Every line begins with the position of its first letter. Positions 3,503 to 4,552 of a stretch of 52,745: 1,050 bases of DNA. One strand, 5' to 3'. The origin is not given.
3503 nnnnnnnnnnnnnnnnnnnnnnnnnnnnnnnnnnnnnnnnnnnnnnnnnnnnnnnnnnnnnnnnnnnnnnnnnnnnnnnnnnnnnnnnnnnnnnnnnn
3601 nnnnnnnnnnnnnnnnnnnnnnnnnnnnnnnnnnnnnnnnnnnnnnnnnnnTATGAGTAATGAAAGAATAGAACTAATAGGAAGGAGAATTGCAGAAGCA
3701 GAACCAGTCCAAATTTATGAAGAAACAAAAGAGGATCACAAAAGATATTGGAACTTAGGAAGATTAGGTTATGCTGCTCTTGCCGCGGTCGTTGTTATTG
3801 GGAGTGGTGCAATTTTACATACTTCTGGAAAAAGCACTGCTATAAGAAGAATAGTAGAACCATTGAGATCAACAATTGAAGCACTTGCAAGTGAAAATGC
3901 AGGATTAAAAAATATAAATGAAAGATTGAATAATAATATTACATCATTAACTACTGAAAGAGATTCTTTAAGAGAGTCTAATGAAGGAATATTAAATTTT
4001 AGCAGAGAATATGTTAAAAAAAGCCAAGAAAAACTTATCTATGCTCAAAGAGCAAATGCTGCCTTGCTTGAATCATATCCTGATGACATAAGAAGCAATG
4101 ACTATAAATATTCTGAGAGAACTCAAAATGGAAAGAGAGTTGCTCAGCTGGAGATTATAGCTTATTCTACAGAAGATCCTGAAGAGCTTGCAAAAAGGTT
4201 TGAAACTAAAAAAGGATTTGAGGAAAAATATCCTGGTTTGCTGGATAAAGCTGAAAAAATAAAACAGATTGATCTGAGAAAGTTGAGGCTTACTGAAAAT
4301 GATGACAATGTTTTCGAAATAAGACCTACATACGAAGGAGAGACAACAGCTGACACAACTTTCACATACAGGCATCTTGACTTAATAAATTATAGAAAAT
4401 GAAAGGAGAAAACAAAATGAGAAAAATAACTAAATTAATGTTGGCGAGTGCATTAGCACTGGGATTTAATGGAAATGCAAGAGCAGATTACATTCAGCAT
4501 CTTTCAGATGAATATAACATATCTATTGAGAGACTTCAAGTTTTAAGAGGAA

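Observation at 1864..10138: Five-gene same-strand cluster linking a coiled-coil ParA/MinD ATPase to a membrane coiled-coil protein and giant surface proteins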

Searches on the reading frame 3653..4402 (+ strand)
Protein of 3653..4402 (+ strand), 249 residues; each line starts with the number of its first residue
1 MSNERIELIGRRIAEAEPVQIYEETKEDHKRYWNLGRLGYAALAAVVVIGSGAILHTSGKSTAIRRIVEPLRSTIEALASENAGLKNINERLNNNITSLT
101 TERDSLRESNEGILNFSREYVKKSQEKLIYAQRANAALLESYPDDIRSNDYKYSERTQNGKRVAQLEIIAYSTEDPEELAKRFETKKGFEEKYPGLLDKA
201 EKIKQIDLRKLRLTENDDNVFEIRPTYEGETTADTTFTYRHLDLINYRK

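Call 3: search_protein_families(library=pfam, proteins=[window:3653-4402:+], max_evalue=0.1)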
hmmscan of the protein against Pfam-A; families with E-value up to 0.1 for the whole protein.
window:3653-4402:+ (249 aa): 4 families
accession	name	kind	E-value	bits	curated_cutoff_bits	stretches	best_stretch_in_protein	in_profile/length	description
PF05659.16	RPW8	-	0.032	14.3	30.4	1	40-98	6-64/139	Arabidopsis broad-spectrum mildew resistance protein RPW8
PF04977.20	DivIC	-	0.041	14.1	28.9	1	71-108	22-59/80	Septum formation initiator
PF00170.26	bZIP_1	-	0.059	13.9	27.6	0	70-101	30-61/64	bZIP transcription factor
PF01166.23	TSC22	-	0.075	13.6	30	0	63-98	11-46/57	TSC-22/dip/bun family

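Call 4: search_protein_families(library=ncbifam, proteins=[window:3653-4402:+], max_evalue=0.1)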
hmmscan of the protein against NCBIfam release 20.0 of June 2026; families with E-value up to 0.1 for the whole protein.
window:3653-4402:+ (249 aa): 2 families
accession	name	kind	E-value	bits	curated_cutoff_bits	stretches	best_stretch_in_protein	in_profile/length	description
NF043058.1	T4SS_LegC2C7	subfamily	0.00014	20.9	350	1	63-158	119-213/348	LegC2/C7 family Dot/Icm T4SS effector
NF046104.1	PptglHdxlasePcsB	equivalog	0.075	12.2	450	1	43-122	10-88/400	peptidoglycan hydrolase PcsB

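Call 5: search_protein_families(library=padloc, proteins=[window:3653-4402:+], max_evalue=0.1)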
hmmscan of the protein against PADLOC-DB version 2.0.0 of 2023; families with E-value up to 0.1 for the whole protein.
window:3653-4402:+ (249 aa): 0 families

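Call 65: search_solved_structures(query=A9, max_evalue=5)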
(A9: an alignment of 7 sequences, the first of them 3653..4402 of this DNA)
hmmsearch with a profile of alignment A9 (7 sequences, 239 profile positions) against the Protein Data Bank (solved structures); distinct sequences matched with E-value up to 5: 39.
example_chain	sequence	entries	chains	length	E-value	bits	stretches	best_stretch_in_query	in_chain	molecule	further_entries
7saf_A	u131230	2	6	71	0.0014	21.9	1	53-103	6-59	General control transcription factor GCN4/M protein chimera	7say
9atl_A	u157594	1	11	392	0.0044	20.3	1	20-133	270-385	Flagellin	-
1deb_A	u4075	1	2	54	0.011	19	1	53-99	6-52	ADENOMATOUS POLYPOSIS COLI PROTEIN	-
4rfx_A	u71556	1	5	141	0.046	17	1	55-124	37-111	Dynactin subunit 1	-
7zr2_A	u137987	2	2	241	0.11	15.8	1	45-134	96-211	Spike protein S2',Chimeric protein mimic of SARS-CoV-2 Spike HR1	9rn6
5kb0_A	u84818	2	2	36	0.11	15.7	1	46-77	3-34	Pb(II)Zn(II)(GRAND Coil Ser-L16CL30H)3+ | Hg(II)Zn(II)(GRAND Coil Ser-L16CL30H)3+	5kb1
6ec0_A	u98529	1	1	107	0.11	15.7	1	47-137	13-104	Keratin 1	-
6e2j_A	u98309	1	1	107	0.16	15.2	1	47-137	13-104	Keratin, type II cytoskeletal 1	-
7n2y_A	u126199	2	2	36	0.2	14.9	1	46-77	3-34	Apo-(GRAND CoilSerL16CL23C)3 | Pb(II)2-(GRAND CoilSerL16CL23C)3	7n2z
8amr_A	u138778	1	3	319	0.21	14.8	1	25-101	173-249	Tripartite motif-containing protein 3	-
5apz_A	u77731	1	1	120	0.21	14.8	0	53-89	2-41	GENERAL CONTROL PROTEIN GCN4, NOR1 TCAR0761, GENERAL CONTROL PROTEIN GCN4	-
3fav_A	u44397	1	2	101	0.23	14.7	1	55-147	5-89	ESAT-6-like protein esxB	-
3fx7_A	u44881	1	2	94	0.24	14.6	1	51-116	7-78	Putative uncharacterized protein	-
2gts_A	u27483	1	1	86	0.25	14.5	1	51-110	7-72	hypothetical protein HP0062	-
6j19_B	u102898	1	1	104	0.26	14.5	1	56-147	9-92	ESAT-6-like protein EsxB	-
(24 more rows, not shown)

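Call 71: search_protein_families(library=phrogs, proteins=[window:3653-4402:+], max_evalue=0.01)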
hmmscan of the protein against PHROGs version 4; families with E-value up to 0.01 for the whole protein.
window:3653-4402:+ (249 aa): 0 families

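Call 73: search_protein_families(library=pfam, alignment_id=A9, max_evalue=1)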
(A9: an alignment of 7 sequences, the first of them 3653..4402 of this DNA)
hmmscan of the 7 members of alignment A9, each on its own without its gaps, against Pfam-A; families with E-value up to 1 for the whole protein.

A. member 1, window:3653-4402:+ (249 aa): 5 families
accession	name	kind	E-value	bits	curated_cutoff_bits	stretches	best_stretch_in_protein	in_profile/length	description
PF05659.16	RPW8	-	0.032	14.3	30.4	1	40-98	6-64/139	Arabidopsis broad-spectrum mildew resistance protein RPW8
PF04977.20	DivIC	-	0.041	14.1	28.9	1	71-108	22-59/80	Septum formation initiator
PF00170.26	bZIP_1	-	0.059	13.9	27.6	1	70-101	30-61/64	bZIP transcription factor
PF01166.23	TSC22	-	0.075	13.6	30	1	63-98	11-46/57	TSC-22/dip/bun family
PF06005.17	ZapB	-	0.37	11.7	31.5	1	74-109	19-54/71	Cell division protein ZapB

B. families by the number of members that match (of 7 scanned): 23 families
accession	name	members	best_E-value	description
PF17832.7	Pre-PUA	1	0.0085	Pre-PUA-like domain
PF16999.10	V-ATPase_G_2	1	0.027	Vacuolar (H+)-ATPase G subunit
PF19353.4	DUF5930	1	0.028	Family of unknown function (DUF5930)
PF05659.16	RPW8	1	0.032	Arabidopsis broad-spectrum mildew resistance protein RPW8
PF04977.20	DivIC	1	0.041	Septum formation initiator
PF15665.10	FAM184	1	0.043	Family with sequence similarity 184, A and B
PF16526.10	CLZ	1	0.044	C-terminal leucine zipper domain of cyclic nucleotide-gated channels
PF20754.2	Thermo-DBP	1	0.057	Thermo-DBP-RP2 C-terminal domain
PF00170.26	bZIP_1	1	0.059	bZIP transcription factor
PF05667.16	CCDC22_CC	1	0.062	CCDC22 protein coiled-coil region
PF05335.18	DUF745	1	0.064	Protein of unknown function (DUF745)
PF01991.23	vATP-synt_E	1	0.07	ATP synthase (E/31 kDa) subunit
PF01166.23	TSC22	1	0.075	TSC-22/dip/bun family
PF10211.14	Ax_dynein_light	1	0.075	Axonemal dynein light chain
PF16043.11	DUF4795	1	0.077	Domain of unknown function (DUF4795)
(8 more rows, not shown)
